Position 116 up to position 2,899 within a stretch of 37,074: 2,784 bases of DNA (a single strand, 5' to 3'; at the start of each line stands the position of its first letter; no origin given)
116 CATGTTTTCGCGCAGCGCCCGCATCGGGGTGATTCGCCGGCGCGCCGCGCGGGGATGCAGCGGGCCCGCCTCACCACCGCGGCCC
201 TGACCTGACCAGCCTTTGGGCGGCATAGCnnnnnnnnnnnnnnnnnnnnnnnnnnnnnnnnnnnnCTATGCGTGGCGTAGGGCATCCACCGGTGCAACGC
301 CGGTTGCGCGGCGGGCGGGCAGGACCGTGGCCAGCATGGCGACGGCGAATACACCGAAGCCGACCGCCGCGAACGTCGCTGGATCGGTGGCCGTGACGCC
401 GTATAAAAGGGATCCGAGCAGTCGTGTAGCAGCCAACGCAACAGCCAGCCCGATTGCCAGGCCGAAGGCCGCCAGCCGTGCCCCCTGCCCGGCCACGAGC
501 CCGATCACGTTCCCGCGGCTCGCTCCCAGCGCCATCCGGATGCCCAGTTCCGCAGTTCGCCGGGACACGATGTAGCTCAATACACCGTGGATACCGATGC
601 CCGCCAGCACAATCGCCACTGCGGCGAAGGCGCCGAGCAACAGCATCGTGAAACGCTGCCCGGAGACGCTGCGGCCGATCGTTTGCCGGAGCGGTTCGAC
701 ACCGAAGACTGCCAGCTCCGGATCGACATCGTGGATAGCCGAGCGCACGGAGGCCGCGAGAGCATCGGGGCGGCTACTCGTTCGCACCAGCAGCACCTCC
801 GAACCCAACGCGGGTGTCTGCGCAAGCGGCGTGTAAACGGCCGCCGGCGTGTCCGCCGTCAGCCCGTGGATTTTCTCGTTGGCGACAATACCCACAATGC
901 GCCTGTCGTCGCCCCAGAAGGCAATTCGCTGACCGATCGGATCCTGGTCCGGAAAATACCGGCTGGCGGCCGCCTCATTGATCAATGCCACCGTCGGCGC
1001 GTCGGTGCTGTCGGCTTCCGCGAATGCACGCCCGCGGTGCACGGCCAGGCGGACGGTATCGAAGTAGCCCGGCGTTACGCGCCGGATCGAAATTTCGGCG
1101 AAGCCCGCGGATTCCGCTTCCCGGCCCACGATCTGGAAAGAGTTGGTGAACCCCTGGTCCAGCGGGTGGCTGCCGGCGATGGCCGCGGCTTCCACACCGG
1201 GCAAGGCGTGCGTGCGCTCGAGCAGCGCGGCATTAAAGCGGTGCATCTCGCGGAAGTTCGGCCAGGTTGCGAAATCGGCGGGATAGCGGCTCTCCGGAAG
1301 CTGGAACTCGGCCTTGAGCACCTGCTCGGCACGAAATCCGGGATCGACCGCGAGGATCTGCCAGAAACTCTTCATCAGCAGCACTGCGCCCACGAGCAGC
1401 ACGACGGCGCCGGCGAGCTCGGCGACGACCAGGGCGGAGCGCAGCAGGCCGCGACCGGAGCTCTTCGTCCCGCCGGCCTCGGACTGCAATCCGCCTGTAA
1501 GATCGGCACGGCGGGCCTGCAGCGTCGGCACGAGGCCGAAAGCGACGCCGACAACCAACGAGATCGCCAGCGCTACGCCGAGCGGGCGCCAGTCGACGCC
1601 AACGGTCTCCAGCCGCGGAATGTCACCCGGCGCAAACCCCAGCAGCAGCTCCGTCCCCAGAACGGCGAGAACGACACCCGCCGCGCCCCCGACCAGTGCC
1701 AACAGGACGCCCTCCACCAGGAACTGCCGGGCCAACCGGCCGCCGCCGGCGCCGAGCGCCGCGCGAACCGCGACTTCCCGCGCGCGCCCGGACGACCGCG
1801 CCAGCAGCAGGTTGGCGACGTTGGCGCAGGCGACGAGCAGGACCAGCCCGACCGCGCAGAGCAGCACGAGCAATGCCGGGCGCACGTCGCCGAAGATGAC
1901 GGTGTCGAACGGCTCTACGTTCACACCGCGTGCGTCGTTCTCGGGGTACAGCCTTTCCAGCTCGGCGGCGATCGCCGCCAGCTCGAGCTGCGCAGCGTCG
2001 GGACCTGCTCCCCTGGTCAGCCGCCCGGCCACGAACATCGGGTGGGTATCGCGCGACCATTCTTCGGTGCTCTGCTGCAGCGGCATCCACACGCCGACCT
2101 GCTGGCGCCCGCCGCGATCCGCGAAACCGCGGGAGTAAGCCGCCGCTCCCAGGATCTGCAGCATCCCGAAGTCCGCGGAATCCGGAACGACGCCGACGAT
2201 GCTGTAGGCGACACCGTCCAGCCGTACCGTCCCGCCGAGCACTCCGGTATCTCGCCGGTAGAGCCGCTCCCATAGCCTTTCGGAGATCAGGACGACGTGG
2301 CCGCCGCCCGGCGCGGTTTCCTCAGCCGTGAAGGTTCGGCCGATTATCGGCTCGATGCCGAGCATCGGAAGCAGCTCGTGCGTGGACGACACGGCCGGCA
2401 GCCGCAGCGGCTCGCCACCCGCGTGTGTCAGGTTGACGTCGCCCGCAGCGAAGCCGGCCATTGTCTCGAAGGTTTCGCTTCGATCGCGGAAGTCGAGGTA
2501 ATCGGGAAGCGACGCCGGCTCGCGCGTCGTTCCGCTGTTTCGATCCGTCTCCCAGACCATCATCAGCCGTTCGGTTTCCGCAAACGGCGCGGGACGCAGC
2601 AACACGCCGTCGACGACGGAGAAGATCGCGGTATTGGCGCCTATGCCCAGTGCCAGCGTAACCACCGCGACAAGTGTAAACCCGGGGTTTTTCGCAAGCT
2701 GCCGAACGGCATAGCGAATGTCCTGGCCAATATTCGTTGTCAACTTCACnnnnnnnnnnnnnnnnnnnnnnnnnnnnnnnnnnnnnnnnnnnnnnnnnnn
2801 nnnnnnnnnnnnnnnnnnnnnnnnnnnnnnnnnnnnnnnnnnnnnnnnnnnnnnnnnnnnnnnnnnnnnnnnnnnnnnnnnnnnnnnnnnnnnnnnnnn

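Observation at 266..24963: Nine intact ADOP-type permease paralogues plus one relic in a single co-oriented array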

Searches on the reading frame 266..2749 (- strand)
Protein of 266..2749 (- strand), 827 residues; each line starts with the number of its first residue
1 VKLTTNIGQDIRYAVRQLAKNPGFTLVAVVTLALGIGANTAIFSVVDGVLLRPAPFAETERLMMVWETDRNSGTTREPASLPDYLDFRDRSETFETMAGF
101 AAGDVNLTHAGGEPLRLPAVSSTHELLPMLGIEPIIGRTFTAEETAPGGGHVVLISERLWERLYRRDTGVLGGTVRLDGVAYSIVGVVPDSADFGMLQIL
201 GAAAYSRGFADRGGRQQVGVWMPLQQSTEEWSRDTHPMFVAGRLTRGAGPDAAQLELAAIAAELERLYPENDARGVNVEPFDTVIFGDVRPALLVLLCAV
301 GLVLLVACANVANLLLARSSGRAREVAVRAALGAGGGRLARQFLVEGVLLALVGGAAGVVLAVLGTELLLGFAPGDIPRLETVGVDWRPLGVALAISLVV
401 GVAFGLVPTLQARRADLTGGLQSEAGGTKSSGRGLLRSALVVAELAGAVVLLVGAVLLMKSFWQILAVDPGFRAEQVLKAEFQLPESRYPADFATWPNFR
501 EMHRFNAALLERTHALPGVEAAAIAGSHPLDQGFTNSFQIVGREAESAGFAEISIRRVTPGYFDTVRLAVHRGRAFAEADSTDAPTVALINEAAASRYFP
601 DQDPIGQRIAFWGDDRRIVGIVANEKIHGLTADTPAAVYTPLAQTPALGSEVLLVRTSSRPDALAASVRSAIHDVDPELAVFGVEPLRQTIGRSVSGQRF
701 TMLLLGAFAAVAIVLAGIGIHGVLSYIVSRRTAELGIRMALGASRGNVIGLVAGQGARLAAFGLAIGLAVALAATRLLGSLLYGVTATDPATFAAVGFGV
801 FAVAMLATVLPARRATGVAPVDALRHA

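Call 6: search_protein_families(library=ncbifam, proteins=[window:266-2749:-], max_evalue=0.00001)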
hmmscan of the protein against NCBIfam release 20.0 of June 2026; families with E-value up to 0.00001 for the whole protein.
window:266-2749:- (827 aa): 3 families
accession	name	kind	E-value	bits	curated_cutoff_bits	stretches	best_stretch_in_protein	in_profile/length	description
TIGR03434.1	ADOP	subfamily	7.1e-265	881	622.3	1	8-826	2-802/803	ADOP family duplicated permease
NF007826.0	PRK10535.1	equivalog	1.5e-24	86.2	966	2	296-417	526-641/648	macrolide ABC transporter ATP-binding protein/permease MacB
TIGR02212.1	lolCE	equivalog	8.5e-07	28.2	362.45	0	288-364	261-337/411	lipoprotein-releasing ABC transporter permease subunit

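Call 7: search_protein_families(library=pfam, proteins=[window:266-2749:-], max_evalue=0.001)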
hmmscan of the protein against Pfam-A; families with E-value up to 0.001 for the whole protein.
window:266-2749:- (827 aa): 2 families
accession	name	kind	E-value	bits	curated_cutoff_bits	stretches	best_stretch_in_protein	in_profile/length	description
PF12704.14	MacB_PCD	-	1.4e-36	127.2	27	2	25-259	1-206/207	MacB-like periplasmic core domain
PF02687.27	FtsX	-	5.2e-23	81.8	25.5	2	707-817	2-117/120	FtsX-like permease C-terminal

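Call 34: find_related_loci(query=A1, collection=metagenome_contigs, flank=10000)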
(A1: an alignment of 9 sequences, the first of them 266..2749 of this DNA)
Query A1 (827 aa) in metagenome_contigs; peptide patterns used: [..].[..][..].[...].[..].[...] (x = any residue, [..] = any of these).
600 stretches matched a pattern (row limit reached: there are more); 599 encode a relative of the query (tblastn E <= 1e-3); the best 80 are kept; 80 distinct loci.
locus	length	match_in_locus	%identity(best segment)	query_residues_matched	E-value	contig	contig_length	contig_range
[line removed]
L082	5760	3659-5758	57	9-705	0e+0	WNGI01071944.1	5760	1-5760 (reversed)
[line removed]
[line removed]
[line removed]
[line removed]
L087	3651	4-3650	40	9-826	2e-177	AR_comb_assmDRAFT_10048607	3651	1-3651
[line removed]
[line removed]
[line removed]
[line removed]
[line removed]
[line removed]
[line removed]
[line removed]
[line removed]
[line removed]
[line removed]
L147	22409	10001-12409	39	9-826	1e-161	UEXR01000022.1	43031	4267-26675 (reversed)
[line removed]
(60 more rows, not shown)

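Call 74: search_protein_families(library=pfam, proteins=[L084:5766-7610:+, L084:3552-5006:+, L122:6372-8423:+, L122:4952-6379:+, L147:4051-5322:-, L147:1268-4111:-, L137:5928-7310:-, L149:1-1530:-, L101:1-1644:+, L137:5856-6677:+], max_evalue=0.0001)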
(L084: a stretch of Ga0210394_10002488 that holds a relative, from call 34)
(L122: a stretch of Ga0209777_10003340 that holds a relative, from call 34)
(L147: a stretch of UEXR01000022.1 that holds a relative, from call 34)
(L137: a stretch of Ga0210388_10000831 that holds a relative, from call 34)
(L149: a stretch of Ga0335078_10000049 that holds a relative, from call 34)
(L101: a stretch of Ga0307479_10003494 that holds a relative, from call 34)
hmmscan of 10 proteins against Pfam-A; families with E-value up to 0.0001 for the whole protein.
L084:5766-7610:+ (615 aa): 7 families
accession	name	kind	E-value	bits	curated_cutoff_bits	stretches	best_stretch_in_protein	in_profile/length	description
PF00009.33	GTP_EFTU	-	6.7e-55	186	26.5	1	6-198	1-187/188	Elongation factor Tu GTP binding domain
PF21018.2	BipA_C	-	7.1e-48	161.4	23.8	1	487-595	1-109/110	TypA/BipA C-terminal domain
PF00679.30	EFG_C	-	3.4e-19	69.1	27.9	1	400-485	3-88/89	Elongation factor G C-terminus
PF03144.31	GTP_EFTU_D2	-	5.7e-14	52.8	30.3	1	222-292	1-73/73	Elongation factor Tu domain 2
PF22042.2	EF-G_D2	-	3.6e-11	43.5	27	1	215-292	11-82/84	Elongation factor G domain 2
PF01926.29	MMR_HSR1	-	1.8e-07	31.7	21.9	1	11-132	2-113/113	50S ribosome-binding GTPase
PF02421.24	FeoB_N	-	1.3e-05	25.2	27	0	56-174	32-147/156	Ferrous iron transport protein B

L084:3552-5006:+ (485 aa): 0 families

L122:6372-8423:+ (684 aa): 2 families
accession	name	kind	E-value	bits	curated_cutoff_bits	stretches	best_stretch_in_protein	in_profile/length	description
PF07944.18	Beta-AFase-like_GH127_cat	-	5.4e-39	134.7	24.9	1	132-433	61-375/376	Beta-L-arabinofuranosidase, GH127 catalytic domain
PF20736.2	Glyco_hydro127M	-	1.4e-20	73.6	24.2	1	449-543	6-95/95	Beta-L-arabinofuranosidase, GH127 middle domain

L122:4952-6379:+ (476 aa): 2 families
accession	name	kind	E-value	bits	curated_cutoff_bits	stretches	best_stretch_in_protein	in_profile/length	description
PF13194.11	DUF4010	-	1.4e-63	214.8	30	1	238-447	1-210/210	Domain of unknown function (DUF4010)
PF02308.21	MgtC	-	8.5e-20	71.8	31.4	1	70-190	3-120/121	MgtC family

L147:4051-5322:- (424 aa): 0 families

L147:1268-4111:- (948 aa): 1 family
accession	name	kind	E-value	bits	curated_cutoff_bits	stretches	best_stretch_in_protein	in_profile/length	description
PF13620.12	CarboxypepD_reg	-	2.7e-08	34.5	32.3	1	53-129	2-82/82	Carboxypeptidase regulatory-like domain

L137:5928-7310:- (461 aa): 6 families
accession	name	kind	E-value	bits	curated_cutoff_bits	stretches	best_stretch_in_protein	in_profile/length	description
PF00308.24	Bac_DnaA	-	3.2e-68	229.4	23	1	127-288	1-162/162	Bacterial DnaA ATPAse domain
PF08299.17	Bac_DnaA_C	-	1.7e-27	95.7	31.5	1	372-439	2-69/69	Bacterial dnaA protein helix-turn-helix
PF11638.13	DnaA_N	-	4.2e-10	39.6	24.6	1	26-86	2-63/65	DnaA N-terminal domain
PF01695.23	IstB_IS21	-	4e-08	33.5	24.1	1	163-263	95-193/238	IstB-like ATP binding protein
PF22688.2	Hda_lid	-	7.7e-06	26.2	27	0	295-338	2-45/65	Hda, lid domain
PF00004.35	AAA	-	1.4e-05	26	21.2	1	164-279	2-125/131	ATPase family associated with various cellular activities (AAA)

L149:1-1530:- (510 aa): 2 families
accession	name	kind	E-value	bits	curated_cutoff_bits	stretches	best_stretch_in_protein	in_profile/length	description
PF00139.26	Lectin_legB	-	3.8e-16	59.8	26.3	1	75-339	8-244/250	Legume lectin domain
PF18483.9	Lectin_L-type_dom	-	1.5e-14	54.9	78.3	1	83-323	10-210/215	Legume lectin beta-barrel domain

L101:1-1644:+ (548 aa): 5 families
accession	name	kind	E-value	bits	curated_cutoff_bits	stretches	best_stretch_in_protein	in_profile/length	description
PF21018.2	BipA_C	-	4.1e-48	162.2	23.8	1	421-529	1-109/110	TypA/BipA C-terminal domain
PF00009.33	GTP_EFTU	-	2.7e-30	105.8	26.5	1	2-132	66-187/188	Elongation factor Tu GTP binding domain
PF00679.30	EFG_C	-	3.6e-21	75.4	27.9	1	334-418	3-87/89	Elongation factor G C-terminus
PF03144.31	GTP_EFTU_D2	-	1.2e-14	54.9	30.3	1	156-226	1-73/73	Elongation factor Tu domain 2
PF22042.2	EF-G_D2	-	1.4e-11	44.8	27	1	149-226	11-82/84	Elongation factor G domain 2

L137:5856-6677:+ (274 aa): 0 families

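Call 83: find_homologous_proteins(query=window:266-2749:-, max_evalue=1e-100)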
Query window:266-2749:- (827 aa): 7659 proteins with E <= 1e-100 among 8000 candidates; the best 120 are listed.
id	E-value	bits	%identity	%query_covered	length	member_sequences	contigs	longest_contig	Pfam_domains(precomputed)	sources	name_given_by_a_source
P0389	0.0e+0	1776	100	100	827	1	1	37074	PF02687.28,PF12704.15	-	-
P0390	0.0e+0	1513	86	99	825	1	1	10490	PF02687.28,PF12704.15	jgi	jgi:putative ABC transport system permease protein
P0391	0.0e+0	1440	81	99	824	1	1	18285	PF02687.28,PF12704.15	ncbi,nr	ncbi:MAG TPA: ABC transporter permease [Woeseiaceae bacterium]|nr:ABC transporter permease [Woeseiac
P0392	0.0e+0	1432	79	100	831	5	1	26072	PF02687.28,PF12704.15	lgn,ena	-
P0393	0.0e+0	1425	79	100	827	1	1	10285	PF02687.28,PF12704.15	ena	-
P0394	0.0e+0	1423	80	100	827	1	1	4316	PF02687.28,PF12704.15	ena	-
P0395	0.0e+0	1409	79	100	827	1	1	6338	PF02687.28,PF12704.15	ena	-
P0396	0.0e+0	1402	78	100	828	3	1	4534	PF02687.28,PF12704.15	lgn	-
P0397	0.0e+0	1400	80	99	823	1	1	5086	PF02687.28,PF12704.15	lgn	-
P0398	0.0e+0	1392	77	100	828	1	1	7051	PF02687.28,PF12704.15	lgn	-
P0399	0.0e+0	1379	77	100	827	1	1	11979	PF02687.28,PF12704.15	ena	-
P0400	0.0e+0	1301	74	99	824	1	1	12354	PF02687.28,PF12704.15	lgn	-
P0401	0.0e+0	1248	72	99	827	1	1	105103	PF02687.28,PF12704.15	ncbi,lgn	ncbi:MAG: ABC transporter permease [Woeseia sp.]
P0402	0.0e+0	1226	71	99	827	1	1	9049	PF02687.28,PF12704.15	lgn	-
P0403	0.0e+0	1212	70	99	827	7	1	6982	PF02687.28,PF12704.15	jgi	jgi:putative ABC transport system permease protein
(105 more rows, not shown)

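Call 84: find_encoding_contigs(protein=P0401, flank=10000, max_places=1)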
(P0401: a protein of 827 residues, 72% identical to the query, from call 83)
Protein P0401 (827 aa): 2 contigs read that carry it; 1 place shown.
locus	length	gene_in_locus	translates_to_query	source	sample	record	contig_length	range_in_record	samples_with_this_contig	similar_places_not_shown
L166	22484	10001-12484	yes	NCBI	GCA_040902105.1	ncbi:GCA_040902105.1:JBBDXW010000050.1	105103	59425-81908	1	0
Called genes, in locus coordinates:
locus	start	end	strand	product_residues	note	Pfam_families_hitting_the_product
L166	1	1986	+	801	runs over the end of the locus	PF12704:MacB_PCD, PF02687:FtsX (weak), PF12704:MacB_PCD, PF02687:FtsX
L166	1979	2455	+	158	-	-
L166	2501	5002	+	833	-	PF12704:MacB_PCD, PF02687:FtsX, PF12704:MacB_PCD, PF02687:FtsX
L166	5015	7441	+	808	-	PF12704:MacB_PCD, PF02687:FtsX, PF12704:MacB_PCD, PF02687:FtsX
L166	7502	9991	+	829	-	PF12704:MacB_PCD, PF02687:FtsX, PF12704:MacB_PCD, PF02687:FtsX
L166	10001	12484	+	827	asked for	PF12704:MacB_PCD, PF02687:FtsX, PF12704:MacB_PCD, PF02687:FtsX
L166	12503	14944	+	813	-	PF12704:MacB_PCD, PF02687:FtsX, PF12704:MacB_PCD, PF02687:FtsX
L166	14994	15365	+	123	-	PF00126:HTH_1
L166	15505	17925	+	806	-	PF12704:MacB_PCD, PF02687:FtsX, PF12704:MacB_PCD, PF02687:FtsX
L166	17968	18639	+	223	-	PF00005:ABC_tran, PF13304:AAA_21 (faint)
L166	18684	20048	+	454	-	PF00072:Response_reg, PF00158:Sigma54_activat, PF14532:Sigma54_activ_2, PF07728:AAA_5 (faint), PF25601:AAA_lid_14, PF02954:HTH_8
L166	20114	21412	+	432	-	PF02518:HATPase_c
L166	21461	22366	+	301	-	PF10978:DUF2785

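Call 85: find_encoding_contigs(protein=P0392, flank=10000, max_places=1)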
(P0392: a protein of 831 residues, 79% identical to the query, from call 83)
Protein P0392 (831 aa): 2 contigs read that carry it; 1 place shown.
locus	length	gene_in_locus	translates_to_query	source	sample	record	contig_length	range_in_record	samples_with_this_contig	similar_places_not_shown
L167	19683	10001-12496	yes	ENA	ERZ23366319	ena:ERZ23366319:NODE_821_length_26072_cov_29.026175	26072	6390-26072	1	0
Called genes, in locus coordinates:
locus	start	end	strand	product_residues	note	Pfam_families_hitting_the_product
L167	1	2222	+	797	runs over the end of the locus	PF12704:MacB_PCD, PF02687:FtsX, PF12704:MacB_PCD, PF02687:FtsX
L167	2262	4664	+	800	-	PF12704:MacB_PCD, PF02687:FtsX (weak), PF12704:MacB_PCD (weak), PF02687:FtsX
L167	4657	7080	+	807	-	PF12704:MacB_PCD, PF02687:FtsX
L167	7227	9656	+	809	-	PF12704:MacB_PCD, PF02687:FtsX, PF12704:MacB_PCD, PF02687:FtsX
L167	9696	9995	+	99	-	PF00126:HTH_1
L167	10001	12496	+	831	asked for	PF12704:MacB_PCD, PF02687:FtsX, PF12704:MacB_PCD, PF02687:FtsX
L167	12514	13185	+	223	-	PF00005:ABC_tran, PF13304:AAA_21 (faint)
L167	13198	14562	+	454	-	PF00072:Response_reg, PF00158:Sigma54_activat, PF14532:Sigma54_activ_2, PF00004:AAA (weak), PF07728:AAA_5 (weak), PF25601:AAA_lid_14, PF02954:HTH_8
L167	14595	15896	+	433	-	PF02518:HATPase_c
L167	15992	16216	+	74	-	PF02604:PhdYeFM_antitox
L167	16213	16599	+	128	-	PF01850:PIN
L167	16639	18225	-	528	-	PF07690:MFS_1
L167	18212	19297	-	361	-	PF25917:BSH_RND (weak), PF25990:Beta-barrel_YknX (faint), PF25954:Beta-barrel_RND_2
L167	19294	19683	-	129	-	?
